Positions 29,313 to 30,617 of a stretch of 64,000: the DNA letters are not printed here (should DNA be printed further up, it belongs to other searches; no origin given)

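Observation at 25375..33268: Orphan carrier-protein-dependent cluster: GT, ABC-2 exporter, HTH-like protein, BtrH-like protein, stand-alone ACP, sulfotransferase and PaaK/CapK-type ligase, with no PKS/NRPS core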

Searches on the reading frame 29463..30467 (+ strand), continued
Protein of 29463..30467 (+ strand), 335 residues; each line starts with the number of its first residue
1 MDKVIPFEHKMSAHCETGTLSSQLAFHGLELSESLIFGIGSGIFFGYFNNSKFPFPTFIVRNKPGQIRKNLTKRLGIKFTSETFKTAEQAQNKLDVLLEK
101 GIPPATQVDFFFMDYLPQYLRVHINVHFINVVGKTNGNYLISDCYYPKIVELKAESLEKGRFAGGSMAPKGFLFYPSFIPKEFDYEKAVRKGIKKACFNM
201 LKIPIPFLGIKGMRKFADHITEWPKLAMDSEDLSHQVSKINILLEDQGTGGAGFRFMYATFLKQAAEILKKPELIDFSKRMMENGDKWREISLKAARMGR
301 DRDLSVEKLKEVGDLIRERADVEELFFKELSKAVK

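Call 32: search_protein_families(library=ncbifam, proteins=[L023:178-1725:+, L023:1852-2577:+, L023:2685-3905:+, L023:4309-5196:+, L023:6463-6882:+, L023:7043-7528:+, L023:7549-9216:-, L032:7454-8497:+, L032:8494-9198:+, L029:8691-9305:-], max_evalue=0.00001)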
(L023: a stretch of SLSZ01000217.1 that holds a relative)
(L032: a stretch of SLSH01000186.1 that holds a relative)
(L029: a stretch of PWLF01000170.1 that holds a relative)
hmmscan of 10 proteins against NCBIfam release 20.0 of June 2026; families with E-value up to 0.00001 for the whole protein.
L023:178-1725:+ (516 aa): 8 families
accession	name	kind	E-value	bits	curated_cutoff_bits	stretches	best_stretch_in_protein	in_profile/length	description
NF053541.1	FlxA_rubin_TAL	equivalog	3.1e-251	834.1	700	1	9-505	1-496/498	flexirubin biosynthesis tyrosine ammonia-lyase FlxA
NF006871.0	PRK09367.1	subfamily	8.3e-137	456.9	524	1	3-507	5-494/505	histidine ammonia-lyase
TIGR01225.1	hutH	equivalog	1.9e-135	452.2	539.15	1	5-506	4-490/506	histidine ammonia-lyase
TIGR04475.1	Phe_D_beta_mut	equivalog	7.9e-129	430.6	800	1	2-504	3-508/510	phenylalanine aminomutase (D-beta-phenylalanine forming)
TIGR03832.1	Tyr_2_3_mutase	equivalog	5.4e-116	388.1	501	1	8-501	5-503/507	tyrosine 2,3-aminomutase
TIGR01226.1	phe_am_lyase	equivalog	8e-86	288.8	519.15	1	6-489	37-527/680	phenylalanine ammonia-lyase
NF041222.1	BagA_FevW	exception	3.8e-84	283.2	1000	1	26-505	26-514/529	bagremycin/ferroverdin biosynthesis tyrosine ammonia-lyase BagA/FevW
TIGR04473.1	taxol_Phe_23mut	exception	7e-60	203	1250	1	49-481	78-514/687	phenylalanine aminomutase (L-beta-phenylalanine forming)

L023:1852-2577:+ (242 aa): 229 families (the best 25 are shown)
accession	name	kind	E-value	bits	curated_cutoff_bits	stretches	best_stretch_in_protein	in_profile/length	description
NF053542.1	FlxB_rubin_SDR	equivalog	1.9e-121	404.3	340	1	2-240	1-239/239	flexirubin biosynthesis SDR family reductase FlxB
TIGR01830.1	3oxo_ACP_reduc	equivalog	1.2e-87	293.6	297.75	1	4-241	1-239/239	3-oxoacyl-[acyl-carrier-protein] reductase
NF004200.0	PRK05653.1-5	equivalog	4.7e-87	291.5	273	1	2-240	3-241/242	3-oxoacyl-ACP reductase FabG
NF004197.0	PRK05653.1-1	equivalog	1.4e-84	283.6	332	1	2-241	8-247/249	3-oxoacyl-ACP reductase FabG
NF009466.0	PRK12826.1-2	subfamily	4.7e-80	268.6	222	1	2-241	4-245/248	3-oxoacyl-ACP reductase FabG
TIGR01829.1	AcAcCoA_reduct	subfamily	4.8e-80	268.7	302.1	1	2-241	1-241/242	acetoacetyl-CoA reductase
NF009464.0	PRK12824.1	subfamily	2.4e-77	259.9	269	1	2-241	3-243/245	3-oxoacyl-ACP reductase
TIGR01831.1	fabG_rel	equivalog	2.3e-75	253.1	338.85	1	5-240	2-238/239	3-ketoacyl-ACP reductase FabG2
NF004199.0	PRK05653.1-4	equivalog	1.2e-74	251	301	1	2-241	6-246/247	3-oxoacyl-ACP reductase FabG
NF004198.0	PRK05653.1-3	equivalog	2.1e-69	233.7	296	1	2-241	8-247/248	3-oxoacyl-ACP reductase FabG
NF047420.2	EF_P_mod_YmfI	equivalog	1e-63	215.3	238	1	4-241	2-236/236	elongation factor P 5-aminopentanone reductase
NF040605.2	mycolic_FabG1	exception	1.3e-62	211.7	420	1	4-240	4-229/233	3-oxoacyl-ACP reductase FabG1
NF009547.0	PRK12936.1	subfamily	3.6e-61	206.9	436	1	3-240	8-242/245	3-ketoacyl-(acyl-carrier-protein) reductase NodG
NF009546.0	PRK12935.1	equivalog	2.9e-59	200.6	418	1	2-241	7-246/247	acetoacetyl-CoA reductase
NF009548.0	PRK12938.1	equivalog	1.2e-57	195.5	472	1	2-241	4-244/246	3-ketoacyl-ACP reductase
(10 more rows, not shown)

L023:2685-3905:+ (407 aa): 22 families
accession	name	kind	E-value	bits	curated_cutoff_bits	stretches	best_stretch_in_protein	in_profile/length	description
NF005935.0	PRK07967.1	equivalog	1.9e-114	382.7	630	1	3-407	2-404/406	beta-ketoacyl-ACP synthase I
TIGR03150.1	fabF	equivalog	3.3e-102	342.2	493.75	1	3-405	1-407/407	beta-ketoacyl-ACP synthase II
NF005589.0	PRK07314.1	subfamily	1.3e-99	333.8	387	1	2-407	3-412/413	beta-ketoacyl-ACP synthase II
NF006587.0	PRK09116.1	equivalog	1.2e-89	301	470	1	2-407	1-407/408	beta-ketoacyl-ACP synthase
NF004970.0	PRK06333.1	subfamily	4.1e-84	282.9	525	1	2-406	3-421/424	beta-ketoacyl-ACP synthase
NF006274.0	PRK08439.1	equivalog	6.6e-78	262.3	621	1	3-407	2-406/406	beta-ketoacyl-ACP synthase II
NF006434.0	PRK08722.1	equivalog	2.1e-72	244.3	759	1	3-407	4-414/414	beta-ketoacyl-ACP synthase II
NF005076.0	PRK06501.1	equivalog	2e-68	231.2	629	1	139-405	151-421/425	beta-ketoacyl-ACP synthase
NF005490.0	PRK07103.1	equivalog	9.3e-64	216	445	1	2-406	3-412/414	polyketide beta-ketoacyl:acyl carrier protein synthase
NF006618.0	PRK09185.1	subfamily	2.2e-59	201.5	407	1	2-405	2-391/394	beta-ketoacyl-ACP synthase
NF005916.1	PRK07910.1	equivalog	1.8e-56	191.9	560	1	4-404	13-415/418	KasA/KasB family beta-ketoacyl-ACP synthase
NF004618.0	PRK05952.1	equivalog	8.7e-56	189.5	455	1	4-406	3-382/384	beta-ketoacyl-ACP synthase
NF058662.1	cispenta_AmcF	equivalog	4.7e-48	164.1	325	1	154-405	120-368/369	cispentacin biosynthesis acyltransferase subunit AmcF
NF040607.1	mycolic_Pks13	equivalog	4.1e-33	114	2100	1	81-406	196-525/1680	polyketide synthase Pks13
NF045894.1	PKS_plus_SDR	equivalog_domain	2.1e-30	105.1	1740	1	83-404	100-424/1515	type I polyketide synthase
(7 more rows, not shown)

L023:4309-5196:+ (296 aa): 6 families
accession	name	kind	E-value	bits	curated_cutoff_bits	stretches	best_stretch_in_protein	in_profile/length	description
NF006270.0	PRK08419.1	equivalog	1.9e-14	53.6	248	1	70-295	69-289/298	lipid A biosynthesis lauroyl acyltransferase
NF005919.0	PRK07920.1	equivalog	4.2e-14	52.3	209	1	92-293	99-292/311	phosphatidylinositol mannoside acyltransferase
NF005120.0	PRK06553.1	equivalog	3.5e-10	39.7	273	1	97-295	117-307/308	lipid A biosynthesis lauroyl acyltransferase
NF006487.0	PRK08905.1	equivalog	4.6e-09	35.7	281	1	93-295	83-274/290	lysophospholipid acyltransferase family protein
NF005150.0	PRK06628.1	equivalog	2.5e-07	30.4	350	1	112-295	114-289/290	lipid A biosynthesis lauroyl acyltransferase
TIGR02207.1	lipid_A_htrB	subfamily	1.1e-06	28.2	297.8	1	95-287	103-284/303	LpxL/LpxP family Kdo(2)-lipid IV(A) lauroyl/palmitoleoyl acyltransferase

L023:6463-6882:+ (140 aa): 1 family
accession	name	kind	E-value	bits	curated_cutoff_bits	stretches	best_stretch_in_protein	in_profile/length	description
NF000582.1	PRK00006.1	equivalog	1.9e-07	31.1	113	1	6-135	3-135/137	3-hydroxyacyl-ACP dehydratase FabZ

L023:7043-7528:+ (162 aa): 4 families
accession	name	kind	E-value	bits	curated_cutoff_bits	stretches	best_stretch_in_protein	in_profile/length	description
NF008316.0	PRK11104.1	equivalog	3.9e-08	33.3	142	1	1-91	1-95/177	menaquinone-dependent protoporphyrinogen IX dehydrogenase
TIGR01752.1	flav_long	equivalog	5.3e-08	32.6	146.75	1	2-154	1-163/167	flavodoxin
NF006739.0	PRK09267.1-5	subfamily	1.3e-07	31.5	175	1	2-157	3-167/168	flavodoxin FldA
NF006738.0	PRK09267.1-4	equivalog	8.7e-07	28.7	172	1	1-86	1-94/171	flavodoxin FldA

L023:7549-9216:- (555 aa): 19 families
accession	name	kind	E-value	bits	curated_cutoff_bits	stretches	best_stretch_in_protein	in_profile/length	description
TIGR02734.1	crtI_fam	subfamily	3.4e-27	95.3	238.1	2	10-83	1-71/504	phytoene desaturase family protein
TIGR02733.1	desat_CrtD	equivalog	8.1e-25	87.4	549.7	2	9-88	3-82/492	C-3',4' desaturase CrtD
TIGR02730.1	carot_isom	equivalog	4.7e-22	78.5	586.9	1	8-505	1-480/493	carotenoid isomerase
NF058655.1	CrtID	equivalog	8.4e-19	67.7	640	1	10-62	1-53/478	bifunctional phytoene desaturase/3,4-desaturase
NF042421.1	hydcarot_desat_CrtD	equivalog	5.1e-15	54.9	500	1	10-134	4-128/487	1-hydroxycarotenoid 3,4-desaturase CrtD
NF045637.1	carotdesatCrtDProt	equivalog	2.7e-12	46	580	1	10-58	1-49/485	1-hydroxycarotenoid 3,4-desaturase CrtD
NF045689.1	BCarotKetCrtO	equivalog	2.6e-11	42.8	1000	1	6-45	2-41/563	beta-carotene ketolase CrtO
NF005560.0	PRK07233.1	equivalog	3.6e-09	36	252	1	9-68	2-61/435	hypothetical protein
TIGR00562.1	proto_IX_ox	equivalog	4.6e-09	35.4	97.85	1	8-103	3-98/470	protoporphyrinogen oxidase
NF005548.0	PRK07208.1-4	equivalog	2.9e-08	32.7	389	1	8-62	4-58/488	hypothetical protein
NF005545.0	PRK07208.1-1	equivalog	8.8e-08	30.9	451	1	6-63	6-64/504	hypothetical protein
TIGR00292.1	TIGR00292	equivalog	9e-08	31.6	148.3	1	8-44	22-58/254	sulfide-dependent adenosine diphosphate thiazole synthase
TIGR03467.1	HpnE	equivalog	9e-07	28.5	283.05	1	10-63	1-56/430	hydroxysqualene dehydroxylase HpnE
NF006091.0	PRK08243.1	subfamily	9.9e-07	27.9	351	0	9-41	4-36/393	4-hydroxybenzoate 3-monooxygenase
TIGR02032.1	GG-red-SF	subfamily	3.1e-06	27.1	158.8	1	8-43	1-36/297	geranylgeranyl reductase family protein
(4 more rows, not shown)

L032:7454-8497:+ (348 aa): 2 families
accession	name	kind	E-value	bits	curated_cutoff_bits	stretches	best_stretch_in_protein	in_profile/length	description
TIGR03150.1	fabF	equivalog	1e-08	34.3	493.75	1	47-176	55-190/407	beta-ketoacyl-ACP synthase II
NF005589.0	PRK07314.1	subfamily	4.3e-07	29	387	1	47-176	58-193/413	beta-ketoacyl-ACP synthase II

L032:8494-9198:+ (235 aa): 8 families
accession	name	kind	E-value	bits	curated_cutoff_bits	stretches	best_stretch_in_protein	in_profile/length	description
TIGR02764.1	spore_ybaN_pdaB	equivalog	7.7e-46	156.3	237.4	1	66-233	5-173/191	polysaccharide deacetylase family sporulation protein PdaB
NF045821.1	PgAcgDacpgdA1_Bac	equivalog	2.1e-37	128.6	400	1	61-223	82-243/282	peptidoglycan-N-acetylglucosamine deacetylase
TIGR02873.1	spore_ylxY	hypoth_equivalog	1.5e-34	119.5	391.5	1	79-225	97-242/268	probable sporulation protein, polysaccharide deacetylase family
NF045820.1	PgAcgDacpgdA_Strep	equivalog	2.4e-34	118.9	800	1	66-229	267-426/463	peptidoglycan-N-acetylglucosamine deacetylase PgdA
TIGR02884.1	spore_pdaA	equivalog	2.2e-33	115.9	298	1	66-233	36-206/224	delta-lactam-biosynthetic de-N-acetylase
TIGR04243.1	nodulat_NodB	equivalog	4.1e-33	114.6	240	1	68-223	3-158/197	chitooligosaccharide deacetylase NodB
NF045822.1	PgAcgDacpgdA2_Bac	equivalog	1.2e-19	70.7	400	1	64-228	67-239/274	peptidoglycan-N-acetylglucosamine deacetylase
TIGR03006.1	pepcterm_polyde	equivalog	1.7e-13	50.3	276.2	1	79-171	33-124/272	XrtA system polysaccharide deacetylase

L029:8691-9305:- (204 aa): 7 families
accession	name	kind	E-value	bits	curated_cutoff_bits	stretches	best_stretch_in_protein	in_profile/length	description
NF003013.0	PRK03846.1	subfamily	1.2e-65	221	163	1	15-192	16-193/202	adenylyl-sulfate kinase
NF004035.0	PRK05506.1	subfamily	1.7e-64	218.2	715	1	12-193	446-626/632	bifunctional sulfate adenylyltransferase subunit 1/adenylylsulfate kinase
TIGR00455.1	apsK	equivalog_domain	2.6e-63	213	138.7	1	17-192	8-183/184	adenylyl-sulfate kinase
NF002059.0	PRK00889.1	subfamily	3.8e-53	179.8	244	1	25-190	3-166/177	adenylyl-sulfate kinase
NF004040.0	PRK05537.1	equivalog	3.6e-51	174.3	669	1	24-188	393-559/572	bifunctional sulfate adenylyltransferase/adenylylsulfate kinase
NF004041.0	PRK05541.1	subfamily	5.1e-33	114.6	127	1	24-189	4-166/176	adenylyl-sulfate kinase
TIGR03574.1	selen_PSTK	equivalog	1e-06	28.4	290.5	1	30-189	2-163/249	L-seryl-tRNA(Sec) kinase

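Call 34: find_homologous_proteins(query=L023:178-1725:+, max_evalue=1e-30)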
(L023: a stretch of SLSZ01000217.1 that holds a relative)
Query L023:178-1725:+ (516 aa): 8000 proteins with E <= 1e-30 among 8000 candidates; the best 120 are listed.
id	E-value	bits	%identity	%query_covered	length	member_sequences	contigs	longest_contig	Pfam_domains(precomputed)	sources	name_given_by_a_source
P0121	0.0e+0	1138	100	100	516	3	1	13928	PF00221.25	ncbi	-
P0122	4.1e-290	981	84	100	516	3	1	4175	PF00221.25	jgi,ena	-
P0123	1.4e-275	933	80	100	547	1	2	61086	PF00221.25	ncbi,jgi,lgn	-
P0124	1.8e-274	929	80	100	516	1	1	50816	PF00221.25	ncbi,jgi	-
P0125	2.7e-254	863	74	100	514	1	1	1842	PF00221.25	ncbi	-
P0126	1.2e-240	818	71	98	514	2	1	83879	PF00221.25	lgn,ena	-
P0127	5.8e-231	786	67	98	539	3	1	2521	PF00221.25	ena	-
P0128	8.4e-218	742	63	98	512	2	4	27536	PF00221.25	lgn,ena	-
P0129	5.9e-217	740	65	98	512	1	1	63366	PF00221.25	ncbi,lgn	-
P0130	3.6e-216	737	64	98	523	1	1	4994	PF00221.25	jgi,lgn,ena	-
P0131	3.2e-213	727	63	98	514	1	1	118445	PF00221.25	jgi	jgi:histidine ammonia-lyase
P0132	2.5e-212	724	62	98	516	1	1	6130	PF00221.25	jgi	jgi:histidine ammonia-lyase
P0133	4.8e-212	724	62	99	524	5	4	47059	PF00221.25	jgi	-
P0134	8.1e-212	723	61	99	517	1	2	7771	PF00221.25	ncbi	ncbi:Tyrosine 2,3-aminomutase [subsurface metagenome]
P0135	1.2e-211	722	63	98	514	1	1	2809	PF00221.25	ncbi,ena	-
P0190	2.3e-204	698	61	99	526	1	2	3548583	PF00221.25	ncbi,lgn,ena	-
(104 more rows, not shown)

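Call 35: find_encoding_contigs(protein=P0190, flank=10000, max_places=2)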
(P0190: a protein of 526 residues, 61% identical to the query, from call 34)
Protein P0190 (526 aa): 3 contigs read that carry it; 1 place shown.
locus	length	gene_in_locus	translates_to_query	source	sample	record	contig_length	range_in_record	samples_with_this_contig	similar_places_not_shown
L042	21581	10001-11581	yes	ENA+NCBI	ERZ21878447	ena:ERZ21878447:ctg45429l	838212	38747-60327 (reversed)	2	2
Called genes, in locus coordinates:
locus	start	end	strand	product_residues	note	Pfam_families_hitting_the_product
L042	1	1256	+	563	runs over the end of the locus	PF05359:DUF748 (faint)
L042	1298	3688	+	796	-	PF02901:PFL-like, PF01228:Gly_radical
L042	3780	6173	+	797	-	PF13802:Gal_mutarotas_2, PF01055:Glyco_hydro_31_2nd, PF21365:Glyco_hydro_31_3rd, PF17137:DUF5110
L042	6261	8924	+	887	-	PF01841:Transglut_core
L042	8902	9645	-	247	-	-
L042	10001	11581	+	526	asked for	PF00221:Lyase_aromatic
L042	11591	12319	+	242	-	PF00106:adh_short, PF08659:KR, PF13561:adh_short_C2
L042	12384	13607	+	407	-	PF00109:ketoacyl-synt, PF02801:Ketoacyl-synt_C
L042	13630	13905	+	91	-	PF23297:ACP_SdgA_C (weak), PF00550:PP-binding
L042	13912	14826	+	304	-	PF03279:Lip_A_acyltrans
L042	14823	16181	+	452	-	PF02310:B12-binding, PF04055:Radical_SAM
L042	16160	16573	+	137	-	PF22817:ApeP-like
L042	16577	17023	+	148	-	-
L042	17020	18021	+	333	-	PF14399:BtrH_N, PF16169:DUF4872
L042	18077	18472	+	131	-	-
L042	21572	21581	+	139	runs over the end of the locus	PF13279:4HBT_2, PF03061:4HBT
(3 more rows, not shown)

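Call 37: find_homologous_proteins(query=L013:6-722:-, max_evalue=1e-40)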
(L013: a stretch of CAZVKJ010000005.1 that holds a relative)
Query L013:6-722:- (239 aa): 7999 proteins with E <= 1e-40 among 8000 candidates; the best 120 are listed.
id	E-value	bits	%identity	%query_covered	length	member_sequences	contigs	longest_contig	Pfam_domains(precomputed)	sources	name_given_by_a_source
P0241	2.2e-150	517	100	100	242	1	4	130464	PF08659.17,PF13561.13,PF00106.32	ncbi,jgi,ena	-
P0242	1.5e-140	485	93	100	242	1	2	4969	PF08659.17,PF13561.13,PF00106.32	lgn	-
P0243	1.5e-136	471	91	100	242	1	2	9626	PF08659.17,PF13561.13,PF00106.32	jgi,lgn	jgi:3-oxoacyl-[acyl-carrier protein] reductase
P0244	4.7e-136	470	90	100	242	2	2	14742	PF08659.17,PF13561.13,PF00106.32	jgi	-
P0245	8.6e-136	469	89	100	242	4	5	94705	PF08659.17,PF13561.13,PF00106.32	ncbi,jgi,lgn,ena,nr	ncbi:MAG TPA: beta-ketoacyl-ACP reductase [Bacteroidales bacterium]|nr:beta-ketoacyl-ACP reductase [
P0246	5.1e-135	466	90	100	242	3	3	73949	PF08659.17,PF13561.13,PF00106.32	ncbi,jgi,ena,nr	ncbi:MAG TPA: beta-ketoacyl-ACP reductase [Bacteroidales bacterium]|nr:beta-ketoacyl-ACP reductase [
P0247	1.3e-134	465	87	100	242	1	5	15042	PF08659.17,PF13561.13,PF00106.32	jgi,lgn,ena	-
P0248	1.5e-134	465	87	100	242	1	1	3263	PF08659.17,PF13561.13,PF00106.32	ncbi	-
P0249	1.9e-134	465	87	100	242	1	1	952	PF08659.17,PF13561.13,PF00106.32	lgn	-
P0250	1.5e-133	462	88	100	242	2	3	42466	PF08659.17,PF13561.13,PF00106.32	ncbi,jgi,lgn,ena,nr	ncbi:MAG TPA: 3-oxoacyl-ACP reductase FabG [Bacteroidales bacterium]|nr:3-oxoacyl-ACP reductase FabG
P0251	1.2e-132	459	87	100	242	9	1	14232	PF08659.17,PF13561.13,PF00106.32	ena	-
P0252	4.6e-132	457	87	100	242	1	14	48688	PF08659.17,PF13561.13,PF00106.32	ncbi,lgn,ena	-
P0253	1.4e-131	455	86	100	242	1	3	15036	PF08659.17,PF13561.13,PF00106.32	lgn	-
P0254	5.7e-131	453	85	100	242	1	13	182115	PF08659.17,PF13561.13,PF00106.32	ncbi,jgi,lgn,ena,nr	ncbi:MAG: beta-ketoacyl-ACP reductase [Bacteroidales bacterium]|jgi:3-oxoacyl-[acyl-carrier protein]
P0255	1.3e-130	452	85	100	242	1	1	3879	PF08659.17,PF13561.13,PF00106.32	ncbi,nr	ncbi:MAG: beta-ketoacyl-ACP reductase [Bacteroidales bacterium]|nr:beta-ketoacyl-ACP reductase [Bact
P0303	1.5e-112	393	74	100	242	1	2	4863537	PF08659.17,PF13561.13,PF00106.32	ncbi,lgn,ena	-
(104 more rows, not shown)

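Call 38: find_encoding_contigs(protein=P0241, flank=10000, max_places=1)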
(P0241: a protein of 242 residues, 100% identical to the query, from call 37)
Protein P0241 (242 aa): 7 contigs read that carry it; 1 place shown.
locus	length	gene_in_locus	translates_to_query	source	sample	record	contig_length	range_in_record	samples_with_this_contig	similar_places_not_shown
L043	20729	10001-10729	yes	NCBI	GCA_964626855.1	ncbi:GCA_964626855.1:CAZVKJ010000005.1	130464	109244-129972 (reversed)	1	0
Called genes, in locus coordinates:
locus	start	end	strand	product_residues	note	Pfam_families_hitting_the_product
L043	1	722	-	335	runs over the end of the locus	PF14399:BtrH_N, PF16169:DUF4872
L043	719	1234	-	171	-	-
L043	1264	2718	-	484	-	PF12679:ABC2_membrane_2, PF12698:ABC2_membrane_3, PF01061:ABC2_membrane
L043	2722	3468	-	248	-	PF00005:ABC_tran, PF13304:AAA_21 (faint)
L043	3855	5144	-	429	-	PF00201:UDPGT, PF04101:Glyco_tran_28_C, PF06722:EryCIII-like_C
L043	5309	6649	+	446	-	PF02310:B12-binding, PF04055:Radical_SAM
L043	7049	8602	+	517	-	PF02366:PMT, PF13231:PMT_2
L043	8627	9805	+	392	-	-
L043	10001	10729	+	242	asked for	PF00106:adh_short, PF08659:KR, PF13561:adh_short_C2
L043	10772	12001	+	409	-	PF00109:ketoacyl-synt, PF02801:Ketoacyl-synt_C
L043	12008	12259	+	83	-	PF00550:PP-binding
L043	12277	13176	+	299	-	PF03279:Lip_A_acyltrans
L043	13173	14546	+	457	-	PF02310:B12-binding, PF04055:Radical_SAM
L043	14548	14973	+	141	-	PF22817:ApeP-like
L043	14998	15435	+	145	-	-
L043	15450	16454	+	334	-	PF14399:BtrH_N, PF16169:DUF4872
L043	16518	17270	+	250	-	PF00005:ABC_tran, PF13304:AAA_21 (weak)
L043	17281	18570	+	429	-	PF12679:ABC2_membrane_2, PF12698:ABC2_membrane_3, PF01061:ABC2_membrane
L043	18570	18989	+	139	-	PF13279:4HBT_2, PF03061:4HBT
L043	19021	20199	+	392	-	PF00109:ketoacyl-synt, PF08545:ACP_syn_III (faint), PF02801:Ketoacyl-synt_C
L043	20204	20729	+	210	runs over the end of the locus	-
